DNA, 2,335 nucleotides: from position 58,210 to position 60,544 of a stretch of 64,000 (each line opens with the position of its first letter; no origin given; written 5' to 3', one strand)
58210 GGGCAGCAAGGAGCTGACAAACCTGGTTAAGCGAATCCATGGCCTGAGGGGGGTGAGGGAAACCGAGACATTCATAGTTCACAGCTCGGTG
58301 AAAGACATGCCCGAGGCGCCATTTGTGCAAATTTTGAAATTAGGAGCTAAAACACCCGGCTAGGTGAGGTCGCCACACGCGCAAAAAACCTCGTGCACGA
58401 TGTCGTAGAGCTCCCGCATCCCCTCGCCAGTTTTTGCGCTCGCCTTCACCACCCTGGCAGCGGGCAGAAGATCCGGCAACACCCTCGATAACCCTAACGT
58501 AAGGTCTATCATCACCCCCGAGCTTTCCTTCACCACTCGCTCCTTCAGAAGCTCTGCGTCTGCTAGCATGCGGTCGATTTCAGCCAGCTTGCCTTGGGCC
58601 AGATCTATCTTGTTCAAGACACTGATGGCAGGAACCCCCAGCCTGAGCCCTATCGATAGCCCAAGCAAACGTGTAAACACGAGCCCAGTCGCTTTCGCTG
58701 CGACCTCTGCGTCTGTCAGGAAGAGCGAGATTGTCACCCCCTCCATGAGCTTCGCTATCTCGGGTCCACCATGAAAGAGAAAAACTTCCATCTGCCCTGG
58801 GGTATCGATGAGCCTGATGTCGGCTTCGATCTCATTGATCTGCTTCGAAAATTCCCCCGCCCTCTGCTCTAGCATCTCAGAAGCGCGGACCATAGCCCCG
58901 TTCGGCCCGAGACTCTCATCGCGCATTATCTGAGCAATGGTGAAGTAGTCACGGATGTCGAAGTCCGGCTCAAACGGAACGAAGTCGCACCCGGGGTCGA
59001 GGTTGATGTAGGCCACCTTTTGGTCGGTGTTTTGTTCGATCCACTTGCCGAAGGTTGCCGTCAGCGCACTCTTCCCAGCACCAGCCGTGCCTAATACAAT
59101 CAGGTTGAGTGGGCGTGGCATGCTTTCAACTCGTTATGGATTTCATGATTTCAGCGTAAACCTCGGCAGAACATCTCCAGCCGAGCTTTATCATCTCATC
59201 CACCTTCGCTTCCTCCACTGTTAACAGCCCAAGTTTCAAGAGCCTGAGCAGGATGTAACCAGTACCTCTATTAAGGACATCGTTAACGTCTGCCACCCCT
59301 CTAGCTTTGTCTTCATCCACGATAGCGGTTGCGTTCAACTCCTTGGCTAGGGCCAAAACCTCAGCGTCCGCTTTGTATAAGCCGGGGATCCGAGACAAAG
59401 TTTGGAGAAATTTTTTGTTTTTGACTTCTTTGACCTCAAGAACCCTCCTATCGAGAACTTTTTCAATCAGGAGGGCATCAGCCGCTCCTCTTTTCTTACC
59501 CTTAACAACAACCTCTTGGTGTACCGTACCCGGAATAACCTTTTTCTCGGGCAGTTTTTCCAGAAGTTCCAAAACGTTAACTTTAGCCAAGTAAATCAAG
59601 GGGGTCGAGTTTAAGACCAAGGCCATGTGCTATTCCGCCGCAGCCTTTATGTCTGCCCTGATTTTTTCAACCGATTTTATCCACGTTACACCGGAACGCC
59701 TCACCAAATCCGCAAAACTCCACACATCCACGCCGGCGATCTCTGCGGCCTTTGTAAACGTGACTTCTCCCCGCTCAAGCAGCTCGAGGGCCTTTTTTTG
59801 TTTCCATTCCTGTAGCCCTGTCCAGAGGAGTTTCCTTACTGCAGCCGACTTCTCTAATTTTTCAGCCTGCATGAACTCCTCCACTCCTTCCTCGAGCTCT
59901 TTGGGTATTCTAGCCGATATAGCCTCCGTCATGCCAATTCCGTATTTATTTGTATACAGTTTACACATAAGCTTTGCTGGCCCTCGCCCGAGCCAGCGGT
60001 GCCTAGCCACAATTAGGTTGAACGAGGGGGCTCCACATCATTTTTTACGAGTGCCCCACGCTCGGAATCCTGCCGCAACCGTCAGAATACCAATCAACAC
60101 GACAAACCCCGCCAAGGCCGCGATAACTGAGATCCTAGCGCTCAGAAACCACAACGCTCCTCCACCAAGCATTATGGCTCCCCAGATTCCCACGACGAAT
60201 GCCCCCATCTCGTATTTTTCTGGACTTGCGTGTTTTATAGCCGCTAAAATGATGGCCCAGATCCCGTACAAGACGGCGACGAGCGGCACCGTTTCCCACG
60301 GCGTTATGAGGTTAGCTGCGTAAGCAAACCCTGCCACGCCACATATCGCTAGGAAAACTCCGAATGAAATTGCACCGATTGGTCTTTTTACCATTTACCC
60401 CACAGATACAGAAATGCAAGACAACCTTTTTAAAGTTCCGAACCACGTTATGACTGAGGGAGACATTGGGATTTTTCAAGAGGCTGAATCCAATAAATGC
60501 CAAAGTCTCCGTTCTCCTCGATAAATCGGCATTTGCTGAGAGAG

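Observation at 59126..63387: Three-gene operon (Spo0M-like+Zn ribbon / coiled-coil / SPFH+double Zn ribbon) bracketed by two toxin-antitoxin pairs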

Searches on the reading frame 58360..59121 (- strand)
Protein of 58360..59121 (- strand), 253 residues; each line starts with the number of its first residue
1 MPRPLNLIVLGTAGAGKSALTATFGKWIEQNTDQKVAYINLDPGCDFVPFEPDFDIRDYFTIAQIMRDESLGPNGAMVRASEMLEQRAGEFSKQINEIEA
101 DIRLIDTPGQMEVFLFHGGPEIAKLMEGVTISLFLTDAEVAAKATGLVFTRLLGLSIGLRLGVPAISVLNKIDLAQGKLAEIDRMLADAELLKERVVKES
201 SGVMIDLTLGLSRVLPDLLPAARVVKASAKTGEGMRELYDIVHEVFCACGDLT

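Call 3: search_protein_families(library=pfam, proteins=[window:58360-59121:-], max_evalue=0.1)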
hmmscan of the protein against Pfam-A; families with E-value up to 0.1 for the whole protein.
window:58360-59121:- (253 aa): 8 families
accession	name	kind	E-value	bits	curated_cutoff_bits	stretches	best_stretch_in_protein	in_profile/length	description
PF03029.23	ATP_bind_1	-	4.9e-48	164.4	27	1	9-247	1-239/240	Conserved hypothetical ATP binding protein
PF00009.33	GTP_EFTU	-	2.8e-08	34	26.5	1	101-245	70-185/188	Elongation factor Tu GTP binding domain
PF03308.22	MeaB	-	2.6e-05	23.8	23.1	0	9-47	38-75/273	Methylmalonyl Co-A mutase-associated GTPase MeaB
PF13191.12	AAA_16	-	0.011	16.7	32.6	1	2-66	22-83/167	AAA ATPase domain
PF01656.29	CbiA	-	0.012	16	25.4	1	9-122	4-54/125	CobQ/CobB/MinD/ParA nucleotide binding domain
PF03193.22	RsgA_GTPase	-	0.018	15.3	30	0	8-32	110-134/174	RsgA GTPase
PF13401.12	AAA_22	-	0.025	15.3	27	1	6-46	7-46/130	AAA domain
PF02421.24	FeoB_N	-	0.041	13.8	27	0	99-190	46-133/156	Ferrous iron transport protein B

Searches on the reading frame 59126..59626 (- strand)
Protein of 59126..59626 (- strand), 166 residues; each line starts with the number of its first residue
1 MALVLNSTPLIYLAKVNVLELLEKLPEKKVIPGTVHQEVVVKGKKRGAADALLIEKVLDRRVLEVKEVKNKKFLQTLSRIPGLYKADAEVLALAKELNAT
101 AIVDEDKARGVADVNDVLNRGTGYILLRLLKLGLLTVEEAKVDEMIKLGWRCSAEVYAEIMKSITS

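Call 3: search_protein_families(library=pfam, proteins=[window:59126-59626:-], max_evalue=0.1)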
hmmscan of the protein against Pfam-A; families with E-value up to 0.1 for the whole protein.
window:59126-59626:- (166 aa): 3 families
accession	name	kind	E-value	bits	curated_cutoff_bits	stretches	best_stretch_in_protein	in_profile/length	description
PF11848.13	DUF3368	-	6.8e-10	39.1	27.3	1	120-162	2-44/46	Domain of unknown function (DUF3368)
PF01850.27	PIN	-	0.017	16.1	23.6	1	18-107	21-112/120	PIN domain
PF20698.3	PIN-TPR-GreABC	-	0.037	14.7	27.8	0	4-51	1-48/138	PIN domain associated with the TPR-GreAB-C-PIN system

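Call 4: search_protein_families(library=padloc, proteins=[window:59126-59626:-], max_evalue=0.1)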
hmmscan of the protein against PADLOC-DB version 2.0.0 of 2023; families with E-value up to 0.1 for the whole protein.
window:59126-59626:- (166 aa): 7 families
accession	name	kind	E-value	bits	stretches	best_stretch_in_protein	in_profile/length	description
PDLC05071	PDC-S70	-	1.4e-21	75.3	1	1-163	1-156/161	-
PDLC05073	PDC-S70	-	2e-20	71.3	1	1-163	1-158/162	-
PDLC05070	PDC-S70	-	4.5e-19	67.1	1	2-164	4-159/161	-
PDLC05068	PDC-S70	-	4.1e-12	44.8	1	1-115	1-109/125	-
PDLC05074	PDC-S70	-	3.4e-06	25.2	1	37-163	3-124/127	-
PDLC05069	PDC-S70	-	0.0034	15.2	1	4-140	3-132/161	-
PDLC05072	PDC-S70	-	0.0047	14.8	1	3-153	11-155/167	-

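Call 5: search_protein_families(library=ncbifam, proteins=[window:59126-59626:-], max_evalue=0.1)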
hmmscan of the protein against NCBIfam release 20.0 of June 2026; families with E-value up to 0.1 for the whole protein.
window:59126-59626:- (166 aa): 2 families
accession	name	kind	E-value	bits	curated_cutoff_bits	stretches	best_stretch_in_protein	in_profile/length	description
NF009148.0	PRK12496.1-5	equivalog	0.0034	17.3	243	1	28-113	21-104/163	hypothetical protein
NF009146.0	PRK12496.1-3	equivalog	0.0054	16.4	268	1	77-117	66-106/162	hypothetical protein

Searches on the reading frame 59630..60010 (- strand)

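Call 3: search_protein_families(library=pfam, proteins=[window:59630-60010:-], max_evalue=0.1)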
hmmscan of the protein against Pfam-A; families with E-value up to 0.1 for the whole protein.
window:59630-60010:- (126 aa): 2 families
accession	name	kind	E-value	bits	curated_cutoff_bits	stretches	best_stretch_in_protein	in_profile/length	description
PF03683.19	UPF0175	-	8.3e-08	32.3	27.9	1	67-122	18-74/75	Uncharacterised protein family (UPF0175)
PF06304.16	DUF1048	-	0.0044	17.8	29.6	1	71-113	50-92/102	Protein of unknown function (DUF1048)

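Call 4: search_protein_families(library=padloc, proteins=[window:59630-60010:-], max_evalue=0.1)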
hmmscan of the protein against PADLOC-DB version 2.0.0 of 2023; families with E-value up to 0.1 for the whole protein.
window:59630-60010:- (126 aa): 2 families
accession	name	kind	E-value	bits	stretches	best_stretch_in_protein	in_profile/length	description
PDLC05075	PDC-S70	-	3.1e-06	25.5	1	68-112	23-67/83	-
PDLC05076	PDC-S70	-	0.00026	19.1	1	64-109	22-67/94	-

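Call 5: search_protein_families(library=ncbifam, proteins=[window:59630-60010:-], max_evalue=0.1)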
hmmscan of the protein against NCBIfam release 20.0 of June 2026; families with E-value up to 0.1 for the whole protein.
window:59630-60010:- (126 aa): 1 family
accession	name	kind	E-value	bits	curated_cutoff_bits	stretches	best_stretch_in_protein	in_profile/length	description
NF006738.0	PRK09267.1-4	equivalog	0.013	15.1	172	0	90-118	49-77/171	flavodoxin FldA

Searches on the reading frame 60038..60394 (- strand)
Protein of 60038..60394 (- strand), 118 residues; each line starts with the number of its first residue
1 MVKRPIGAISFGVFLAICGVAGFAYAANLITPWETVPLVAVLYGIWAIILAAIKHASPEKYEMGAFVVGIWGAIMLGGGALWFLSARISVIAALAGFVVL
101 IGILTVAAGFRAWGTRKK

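Call 3: search_protein_families(library=pfam, proteins=[window:60038-60394:-], max_evalue=0.1)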
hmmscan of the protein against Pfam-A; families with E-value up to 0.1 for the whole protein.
window:60038-60394:- (118 aa): 0 families

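Call 4: search_protein_families(library=padloc, proteins=[window:60038-60394:-], max_evalue=0.1)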
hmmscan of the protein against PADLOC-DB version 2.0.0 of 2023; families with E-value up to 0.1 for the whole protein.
window:60038-60394:- (118 aa): 0 families

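Call 5: search_protein_families(library=ncbifam, proteins=[window:60038-60394:-], max_evalue=0.1)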
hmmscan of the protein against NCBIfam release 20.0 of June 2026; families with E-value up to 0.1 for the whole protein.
window:60038-60394:- (118 aa): 0 families

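Call 76: search_protein_families(library=pfam, alignment_id=A4, max_evalue=1)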
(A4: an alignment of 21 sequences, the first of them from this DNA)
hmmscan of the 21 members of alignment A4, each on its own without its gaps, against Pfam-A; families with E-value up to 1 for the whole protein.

A. member 1, seq(118 aa): 1 family
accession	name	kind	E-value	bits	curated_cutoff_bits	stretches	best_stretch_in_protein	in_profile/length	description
PF19845.4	DUF6320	-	0.2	11.9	29.9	1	36-107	100-172/186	Family of unknown function (DUF6320)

B. families by the number of members that match (of 21 scanned): 31 families (the first 25 are shown)
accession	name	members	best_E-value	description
PF11982.13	DUF3483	6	0.00076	Domain of unknown function (DUF3483)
PF14007.11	YtpI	4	0.045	YtpI-like protein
PF15099.11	PIRT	4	0.091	Phosphoinositide-interacting protein family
PF07695.17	7TMR-DISM_7TM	3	0.036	7TM diverse intracellular signalling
PF08507.15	COPI_assoc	3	0.12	COPI associated protein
PF01757.29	Acyl_transf_3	2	0.016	Acyltransferase domain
PF22570.1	LiaF-TM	2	0.017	LiaF transmembrane domain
PF15158.11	TMEM249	2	0.17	Cation channel sperm-associated auxiliary subunit TMEM249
PF19845.4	DUF6320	2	0.2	Family of unknown function (DUF6320)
PF09933.14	DUF2165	1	0.011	Predicted small integral membrane protein (DUF2165)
PF03788.19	LrgA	1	0.024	LrgA family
PF09685.15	DUF4870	1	0.033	Domain of unknown function (DUF4870)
PF19874.4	DUF6347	1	0.048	Family of unknown function (DUF6347)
PF19868.4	DUF6341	1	0.053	Family of unknown function (DUF6341)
PF10101.14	DUF2339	1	0.064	Predicted membrane protein (DUF2339)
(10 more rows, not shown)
